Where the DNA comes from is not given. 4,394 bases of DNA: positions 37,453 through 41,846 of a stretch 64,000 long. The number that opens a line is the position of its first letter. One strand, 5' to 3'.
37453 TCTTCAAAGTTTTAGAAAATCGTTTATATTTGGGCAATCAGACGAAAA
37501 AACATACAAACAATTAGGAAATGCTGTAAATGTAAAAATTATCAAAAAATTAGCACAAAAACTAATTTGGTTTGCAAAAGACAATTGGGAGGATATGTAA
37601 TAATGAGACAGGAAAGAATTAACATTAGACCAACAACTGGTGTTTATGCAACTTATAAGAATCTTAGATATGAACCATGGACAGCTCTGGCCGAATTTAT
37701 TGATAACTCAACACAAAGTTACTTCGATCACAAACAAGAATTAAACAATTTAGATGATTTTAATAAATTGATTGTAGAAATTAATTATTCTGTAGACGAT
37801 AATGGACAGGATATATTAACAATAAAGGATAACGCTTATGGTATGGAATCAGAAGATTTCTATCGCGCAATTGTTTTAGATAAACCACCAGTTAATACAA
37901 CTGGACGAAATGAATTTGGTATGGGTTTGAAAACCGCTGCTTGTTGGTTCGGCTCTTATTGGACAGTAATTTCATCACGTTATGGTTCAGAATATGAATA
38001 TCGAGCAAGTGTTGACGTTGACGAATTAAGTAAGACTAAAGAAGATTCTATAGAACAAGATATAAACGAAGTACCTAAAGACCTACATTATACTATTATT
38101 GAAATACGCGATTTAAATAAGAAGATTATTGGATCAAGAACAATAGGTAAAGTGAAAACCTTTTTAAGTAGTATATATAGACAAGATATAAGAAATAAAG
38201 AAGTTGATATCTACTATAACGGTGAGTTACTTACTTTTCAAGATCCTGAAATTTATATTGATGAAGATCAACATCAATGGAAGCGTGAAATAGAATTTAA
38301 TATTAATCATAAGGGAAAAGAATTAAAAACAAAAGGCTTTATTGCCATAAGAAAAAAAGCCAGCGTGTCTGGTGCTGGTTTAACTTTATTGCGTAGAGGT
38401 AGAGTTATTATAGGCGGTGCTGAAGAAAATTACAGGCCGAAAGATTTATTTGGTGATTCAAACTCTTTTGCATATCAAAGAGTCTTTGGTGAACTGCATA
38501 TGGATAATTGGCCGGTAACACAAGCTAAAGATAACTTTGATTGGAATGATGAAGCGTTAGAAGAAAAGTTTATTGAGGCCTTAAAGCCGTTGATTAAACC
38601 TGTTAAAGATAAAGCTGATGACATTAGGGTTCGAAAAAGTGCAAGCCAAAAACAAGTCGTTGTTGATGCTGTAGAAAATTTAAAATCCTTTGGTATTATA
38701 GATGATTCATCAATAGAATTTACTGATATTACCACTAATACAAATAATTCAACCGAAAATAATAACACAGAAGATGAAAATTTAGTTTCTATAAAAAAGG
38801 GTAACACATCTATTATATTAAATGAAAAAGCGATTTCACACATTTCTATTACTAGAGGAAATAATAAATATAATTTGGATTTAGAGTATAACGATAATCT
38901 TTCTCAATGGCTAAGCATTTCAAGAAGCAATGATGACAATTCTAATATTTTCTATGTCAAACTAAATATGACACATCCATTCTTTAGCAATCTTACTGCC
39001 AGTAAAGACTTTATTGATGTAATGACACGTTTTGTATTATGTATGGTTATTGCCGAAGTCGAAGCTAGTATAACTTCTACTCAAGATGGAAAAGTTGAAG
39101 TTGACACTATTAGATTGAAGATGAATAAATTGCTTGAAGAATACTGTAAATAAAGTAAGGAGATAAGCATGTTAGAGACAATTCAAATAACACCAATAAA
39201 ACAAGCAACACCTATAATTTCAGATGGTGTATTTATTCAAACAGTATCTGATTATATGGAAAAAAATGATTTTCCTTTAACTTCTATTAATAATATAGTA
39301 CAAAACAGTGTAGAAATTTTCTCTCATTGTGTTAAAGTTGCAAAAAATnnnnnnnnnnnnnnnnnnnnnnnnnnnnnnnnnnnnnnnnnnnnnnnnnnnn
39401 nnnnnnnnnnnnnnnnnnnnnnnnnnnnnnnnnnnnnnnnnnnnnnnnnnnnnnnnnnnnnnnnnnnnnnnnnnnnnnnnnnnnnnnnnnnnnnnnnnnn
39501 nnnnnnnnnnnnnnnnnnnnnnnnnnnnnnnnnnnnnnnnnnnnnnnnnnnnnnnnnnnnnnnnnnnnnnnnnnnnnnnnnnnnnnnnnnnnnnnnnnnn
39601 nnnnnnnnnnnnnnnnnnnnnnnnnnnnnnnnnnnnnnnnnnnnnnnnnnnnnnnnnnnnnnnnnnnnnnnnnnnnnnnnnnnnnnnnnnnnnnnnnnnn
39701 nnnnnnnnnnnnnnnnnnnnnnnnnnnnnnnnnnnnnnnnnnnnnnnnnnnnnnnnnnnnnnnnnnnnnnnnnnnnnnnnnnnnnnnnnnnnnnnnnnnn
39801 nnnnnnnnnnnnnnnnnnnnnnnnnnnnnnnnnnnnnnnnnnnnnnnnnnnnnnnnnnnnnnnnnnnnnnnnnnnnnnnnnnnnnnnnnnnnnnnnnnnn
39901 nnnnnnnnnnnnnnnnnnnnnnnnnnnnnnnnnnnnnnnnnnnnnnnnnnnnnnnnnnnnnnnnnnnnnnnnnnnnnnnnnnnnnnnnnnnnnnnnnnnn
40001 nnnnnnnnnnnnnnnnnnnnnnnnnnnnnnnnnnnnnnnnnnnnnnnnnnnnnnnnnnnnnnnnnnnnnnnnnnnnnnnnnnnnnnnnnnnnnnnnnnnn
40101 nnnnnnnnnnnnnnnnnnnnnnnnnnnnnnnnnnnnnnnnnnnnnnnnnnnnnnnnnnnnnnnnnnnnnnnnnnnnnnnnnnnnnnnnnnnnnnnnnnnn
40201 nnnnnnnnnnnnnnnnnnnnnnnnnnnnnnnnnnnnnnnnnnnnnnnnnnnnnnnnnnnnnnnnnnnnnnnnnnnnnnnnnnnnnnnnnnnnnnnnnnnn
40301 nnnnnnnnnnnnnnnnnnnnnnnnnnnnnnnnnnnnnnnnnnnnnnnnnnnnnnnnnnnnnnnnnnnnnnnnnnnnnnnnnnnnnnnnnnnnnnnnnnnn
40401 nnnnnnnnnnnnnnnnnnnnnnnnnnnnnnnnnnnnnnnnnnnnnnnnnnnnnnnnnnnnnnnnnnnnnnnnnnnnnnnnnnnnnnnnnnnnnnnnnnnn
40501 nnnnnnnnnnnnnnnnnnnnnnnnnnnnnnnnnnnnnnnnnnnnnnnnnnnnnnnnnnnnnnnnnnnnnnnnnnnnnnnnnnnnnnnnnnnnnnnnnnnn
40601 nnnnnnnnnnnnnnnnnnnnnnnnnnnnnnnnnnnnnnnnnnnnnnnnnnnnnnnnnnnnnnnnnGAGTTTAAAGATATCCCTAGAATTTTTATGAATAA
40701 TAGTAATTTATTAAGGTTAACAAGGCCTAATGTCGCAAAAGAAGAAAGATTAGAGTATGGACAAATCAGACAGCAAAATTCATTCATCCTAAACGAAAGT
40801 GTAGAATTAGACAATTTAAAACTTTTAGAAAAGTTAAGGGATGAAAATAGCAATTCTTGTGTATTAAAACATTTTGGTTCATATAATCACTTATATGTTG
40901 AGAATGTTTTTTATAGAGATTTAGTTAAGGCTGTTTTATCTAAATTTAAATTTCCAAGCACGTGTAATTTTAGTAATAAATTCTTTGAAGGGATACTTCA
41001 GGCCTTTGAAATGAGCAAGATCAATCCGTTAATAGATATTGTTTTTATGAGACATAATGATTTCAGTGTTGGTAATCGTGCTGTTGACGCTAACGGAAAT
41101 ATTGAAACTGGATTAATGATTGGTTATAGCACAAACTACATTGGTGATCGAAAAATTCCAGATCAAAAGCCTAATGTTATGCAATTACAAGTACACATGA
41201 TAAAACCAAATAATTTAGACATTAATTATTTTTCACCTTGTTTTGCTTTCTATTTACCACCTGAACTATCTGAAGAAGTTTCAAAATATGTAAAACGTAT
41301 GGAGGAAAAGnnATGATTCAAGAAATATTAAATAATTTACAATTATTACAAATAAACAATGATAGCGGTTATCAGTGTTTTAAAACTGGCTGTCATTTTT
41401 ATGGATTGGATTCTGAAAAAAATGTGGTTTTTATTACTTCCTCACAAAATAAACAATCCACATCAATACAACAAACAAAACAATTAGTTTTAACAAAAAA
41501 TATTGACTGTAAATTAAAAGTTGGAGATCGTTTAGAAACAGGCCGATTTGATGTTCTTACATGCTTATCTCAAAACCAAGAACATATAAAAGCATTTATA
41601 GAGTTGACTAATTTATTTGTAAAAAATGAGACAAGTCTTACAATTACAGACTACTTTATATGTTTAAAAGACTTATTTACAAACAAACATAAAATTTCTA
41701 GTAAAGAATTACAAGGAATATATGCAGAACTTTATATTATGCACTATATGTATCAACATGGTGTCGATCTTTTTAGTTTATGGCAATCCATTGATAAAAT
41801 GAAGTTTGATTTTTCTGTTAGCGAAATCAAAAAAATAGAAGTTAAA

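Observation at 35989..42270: HTH + Dcm + GHKL/MORC-like ATPase + Z1-like P-loop NTPase + PD-(D/E)XK-like gene: an R-M-type system of a predicted but, to my knowledge, uncharacterised class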

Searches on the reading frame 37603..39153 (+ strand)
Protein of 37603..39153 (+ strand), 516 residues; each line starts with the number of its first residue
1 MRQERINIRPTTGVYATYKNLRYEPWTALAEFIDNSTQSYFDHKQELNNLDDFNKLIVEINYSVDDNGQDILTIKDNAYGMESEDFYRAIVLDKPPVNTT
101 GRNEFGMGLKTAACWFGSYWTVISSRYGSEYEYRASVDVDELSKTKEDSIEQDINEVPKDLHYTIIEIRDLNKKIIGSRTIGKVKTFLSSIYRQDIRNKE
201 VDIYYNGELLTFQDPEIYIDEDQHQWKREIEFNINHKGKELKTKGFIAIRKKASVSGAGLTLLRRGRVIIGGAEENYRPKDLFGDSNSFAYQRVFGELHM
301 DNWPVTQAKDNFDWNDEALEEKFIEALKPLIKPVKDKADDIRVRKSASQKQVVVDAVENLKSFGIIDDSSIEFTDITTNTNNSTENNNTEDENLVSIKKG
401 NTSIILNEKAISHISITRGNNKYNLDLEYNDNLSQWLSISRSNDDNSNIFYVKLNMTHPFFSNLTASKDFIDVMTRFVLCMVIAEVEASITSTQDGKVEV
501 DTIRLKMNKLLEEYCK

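Call 3: search_protein_families(library=pfam, proteins=[window:37603-39153:+], max_evalue=0.01)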
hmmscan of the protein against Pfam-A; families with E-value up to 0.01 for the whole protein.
window:37603-39153:+ (516 aa): 1 family
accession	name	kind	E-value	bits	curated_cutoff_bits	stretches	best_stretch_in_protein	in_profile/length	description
PF13589.12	HATPase_c_3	-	8.6e-17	61.9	25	1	23-164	1-137/137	Histidine kinase-, DNA gyrase B-, and HSP90-like ATPase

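Call 4: search_protein_families(library=padloc, proteins=[window:37603-39153:+], max_evalue=0.01)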
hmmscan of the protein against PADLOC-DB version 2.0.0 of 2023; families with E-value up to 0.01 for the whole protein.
window:37603-39153:+ (516 aa): 0 families

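Call 5: search_protein_families(library=ncbifam, proteins=[window:37603-39153:+], max_evalue=0.01)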
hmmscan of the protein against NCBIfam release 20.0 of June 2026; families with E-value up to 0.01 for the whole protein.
window:37603-39153:+ (516 aa): 1 family
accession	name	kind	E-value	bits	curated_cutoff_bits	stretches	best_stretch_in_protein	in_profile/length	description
NF041932.1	MzaB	equivalog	0.00047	18.6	850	1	19-148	6-122/480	MZA anti-phage system associated ATPase MzaB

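Call 13: search_solved_structures(query=window:37603-39153:+, max_evalue=1)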
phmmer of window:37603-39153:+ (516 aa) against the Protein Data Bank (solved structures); distinct sequences matched with E-value up to 1: 1.
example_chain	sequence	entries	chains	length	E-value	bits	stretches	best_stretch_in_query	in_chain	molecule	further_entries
5wp9_B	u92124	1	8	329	0.21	13.6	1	296-334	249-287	Mitochondrial dynamics protein MID49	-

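Call 37: find_homologous_proteins(query=window:37603-39153:+, max_evalue=0.001)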
Query window:37603-39153:+ (516 aa): 1847 proteins with E <= 0.001 among 8000 candidates; the best 120 are listed.
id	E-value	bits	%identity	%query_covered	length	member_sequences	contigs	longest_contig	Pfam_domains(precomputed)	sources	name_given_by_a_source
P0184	0.0e+0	1145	99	100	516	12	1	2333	PF13589.13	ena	-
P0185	0.0e+0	1028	88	100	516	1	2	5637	PF13589.13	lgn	-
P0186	0.0e+0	1014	86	100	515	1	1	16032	PF13589.13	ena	-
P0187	1.3e-292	989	85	100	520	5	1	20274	PF13589.13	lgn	-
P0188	2.9e-292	988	85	100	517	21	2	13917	PF13589.13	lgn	-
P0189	5.5e-284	961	83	100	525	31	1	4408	PF13589.13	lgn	-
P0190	6.8e-269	911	78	100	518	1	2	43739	PF13589.13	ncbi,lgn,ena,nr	ncbi:MAG: ATP-binding protein [Clostridia bacterium]|nr:ATP-binding protein [Clostridia bacterium]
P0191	1.2e-179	616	55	100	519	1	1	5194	PF13589.13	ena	-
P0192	8.9e-177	607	56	99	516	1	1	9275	PF13589.13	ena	-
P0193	3.5e-174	598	55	99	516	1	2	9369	PF13589.13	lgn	-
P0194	4.0e-171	588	54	99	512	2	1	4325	PF13589.13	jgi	-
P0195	2.7e-170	586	53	100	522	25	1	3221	PF13589.13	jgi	-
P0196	9.2e-169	581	52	99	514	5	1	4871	PF13589.13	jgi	-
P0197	2.5e-167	576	53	99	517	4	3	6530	PF13589.13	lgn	-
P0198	9.8e-167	574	52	99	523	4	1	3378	PF13589.13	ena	-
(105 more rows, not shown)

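Call 41: search_solved_structures(query=A2, max_evalue=1, show_alignments=1)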
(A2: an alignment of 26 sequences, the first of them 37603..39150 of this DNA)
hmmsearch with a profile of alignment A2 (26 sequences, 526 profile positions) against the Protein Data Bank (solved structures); distinct sequences matched with E-value up to 1: 25.
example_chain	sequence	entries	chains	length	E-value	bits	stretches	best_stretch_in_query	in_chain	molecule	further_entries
2vl0_A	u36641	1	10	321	0.6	12.1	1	204-231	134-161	Cys-loop ligand-gated ion channel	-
2yks_A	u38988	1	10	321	0.6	12.1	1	204-231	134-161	CYS-LOOP LIGAND-GATED ION CHANNEL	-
6hjy_D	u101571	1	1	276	0.64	12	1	204-231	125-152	Cys-loop ligand-gated ion channel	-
6hjy_A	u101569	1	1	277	0.64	12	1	204-231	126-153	Cys-loop ligand-gated ion channel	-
6hjy_E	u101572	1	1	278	0.65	12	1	204-231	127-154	Cys-loop ligand-gated ion channel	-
6hjy_B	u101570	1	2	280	0.65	12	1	204-231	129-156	Cys-loop ligand-gated ion channel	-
6hjx_A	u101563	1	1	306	0.74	11.8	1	204-231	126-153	Cys-loop ligand-gated ion channel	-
2yoe_A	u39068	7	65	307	0.74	11.8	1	204-231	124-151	CYS-LOOP LIGAND-GATED ION CHANNEL | Gamma-aminobutyric-acid receptor subunit beta-1 | Erwinia ligand-gated ion channel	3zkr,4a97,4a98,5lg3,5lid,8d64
6hjx_E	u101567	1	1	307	0.74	11.8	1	204-231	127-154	Cys-loop ligand-gated ion channel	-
6hjx_B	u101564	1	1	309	0.75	11.8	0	204-231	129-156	Cys-loop ligand-gated ion channel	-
6hjx_D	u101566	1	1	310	0.75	11.8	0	204-231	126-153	Cys-loop ligand-gated ion channel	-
6hjx_C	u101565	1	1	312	0.76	11.7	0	204-231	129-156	Cys-loop ligand-gated ion channel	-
5hej_A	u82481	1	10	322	0.77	11.7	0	204-230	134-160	Gamma-aminobutyric-acid receptor subunit beta-1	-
6ssi_A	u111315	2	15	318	0.78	11.7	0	204-231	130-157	Cys-loop ligand-gated ion channel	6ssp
6v03_A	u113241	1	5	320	0.78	11.7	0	204-230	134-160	Gamma-aminobutyric-acid receptor subunit beta-1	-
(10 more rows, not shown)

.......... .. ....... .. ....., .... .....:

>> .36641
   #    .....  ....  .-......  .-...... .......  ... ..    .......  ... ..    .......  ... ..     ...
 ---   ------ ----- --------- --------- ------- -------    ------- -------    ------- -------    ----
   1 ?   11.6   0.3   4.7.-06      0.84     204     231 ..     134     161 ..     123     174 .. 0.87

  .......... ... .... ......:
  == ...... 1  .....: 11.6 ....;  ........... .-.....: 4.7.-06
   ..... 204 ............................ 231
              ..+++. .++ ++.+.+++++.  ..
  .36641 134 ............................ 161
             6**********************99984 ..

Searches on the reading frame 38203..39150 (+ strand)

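Call 103: search_protein_families(library=pfam, proteins=[window:38203-39150:+], max_evalue=10)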
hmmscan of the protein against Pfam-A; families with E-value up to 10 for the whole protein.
window:38203-39150:+ (316 aa): 2 families
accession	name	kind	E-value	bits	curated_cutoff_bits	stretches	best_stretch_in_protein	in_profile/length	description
PF01840.22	TCL1_MTCP1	-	0.031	14.4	25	1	8-44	15-50/116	TCL1/MTCP1 family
PF07766.19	LETM1_RBD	-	0.091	12.8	25.3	1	206-251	177-223/229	LETM1-like, RBD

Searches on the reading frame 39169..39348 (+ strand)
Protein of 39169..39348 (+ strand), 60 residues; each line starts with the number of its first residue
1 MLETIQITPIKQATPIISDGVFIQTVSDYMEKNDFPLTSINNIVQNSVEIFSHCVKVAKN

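Call 103: search_protein_families(library=pfam, proteins=[window:39169-39348:+], max_evalue=10)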
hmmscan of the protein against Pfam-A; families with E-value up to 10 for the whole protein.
window:39169-39348:+ (60 aa): 2 families
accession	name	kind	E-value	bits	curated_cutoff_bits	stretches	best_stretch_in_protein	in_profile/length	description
PF15367.11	CABS1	-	0.018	14.6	27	1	11-44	36-69/397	Calcium-binding and spermatid-specific protein 1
PF05480.16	PSMbeta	-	0.21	11.8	25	1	38-52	25-39/43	Phenol-soluble modulin beta protein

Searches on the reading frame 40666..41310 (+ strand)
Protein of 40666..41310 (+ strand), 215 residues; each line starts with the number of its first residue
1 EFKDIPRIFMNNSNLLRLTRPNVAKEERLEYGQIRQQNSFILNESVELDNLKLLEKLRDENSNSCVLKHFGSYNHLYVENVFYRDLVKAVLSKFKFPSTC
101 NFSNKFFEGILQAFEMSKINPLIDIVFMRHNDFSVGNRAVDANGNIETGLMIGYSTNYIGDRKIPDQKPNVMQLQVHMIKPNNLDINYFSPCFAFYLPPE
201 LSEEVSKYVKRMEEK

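Call 103: search_protein_families(library=pfam, proteins=[window:40666-41310:+], max_evalue=10)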
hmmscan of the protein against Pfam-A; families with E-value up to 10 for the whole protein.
window:40666-41310:+ (215 aa): 0 families

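Call 113: search_protein_representatives(protein=window:40666-41310:+)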
Query: 215 residues. Proteins with E-value up to 0.001 (for the whole library): 40; up to 1e-10: 16; up to 1e-30: 1. The best 40 are listed.
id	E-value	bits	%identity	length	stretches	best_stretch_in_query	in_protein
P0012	9.5e-93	326.0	67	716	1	1-214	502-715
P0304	1.8e-22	96.6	31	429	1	2-211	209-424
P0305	1.1e-20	90.7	33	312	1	1-210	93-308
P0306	7.1e-20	88.1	34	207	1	17-212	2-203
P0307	1.8e-19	86.7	31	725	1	2-211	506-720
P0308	2.9e-19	86.1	32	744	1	2-205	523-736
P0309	3.2e-18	82.7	31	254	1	2-211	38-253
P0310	2.1e-16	76.7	32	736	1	2-208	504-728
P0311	2.7e-16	76.4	34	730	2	2-206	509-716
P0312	8.4e-16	74.7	31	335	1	2-201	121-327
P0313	4.6e-15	72.3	32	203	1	19-211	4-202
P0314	6.9e-14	68.5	31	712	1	2-207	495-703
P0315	2.9e-12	63.2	28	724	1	1-203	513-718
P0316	4.8e-12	62.5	30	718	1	2-194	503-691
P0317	7.1e-12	61.9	28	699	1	16-209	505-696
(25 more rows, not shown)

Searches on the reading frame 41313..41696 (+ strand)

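Call 103: search_protein_families(library=pfam, proteins=[window:41313-41696:+], max_evalue=10)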
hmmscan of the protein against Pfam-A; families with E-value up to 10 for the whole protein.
window:41313-41696:+ (128 aa): 2 families
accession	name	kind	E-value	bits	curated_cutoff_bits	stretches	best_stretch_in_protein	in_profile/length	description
PF11385.13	DUF3189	-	0.087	13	23.2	1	28-64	53-89/147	Protein of unknown function (DUF3189)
PF23492.1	bPH_9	-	0.21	11.7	27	1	33-110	5-73/89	Bacterial PH domain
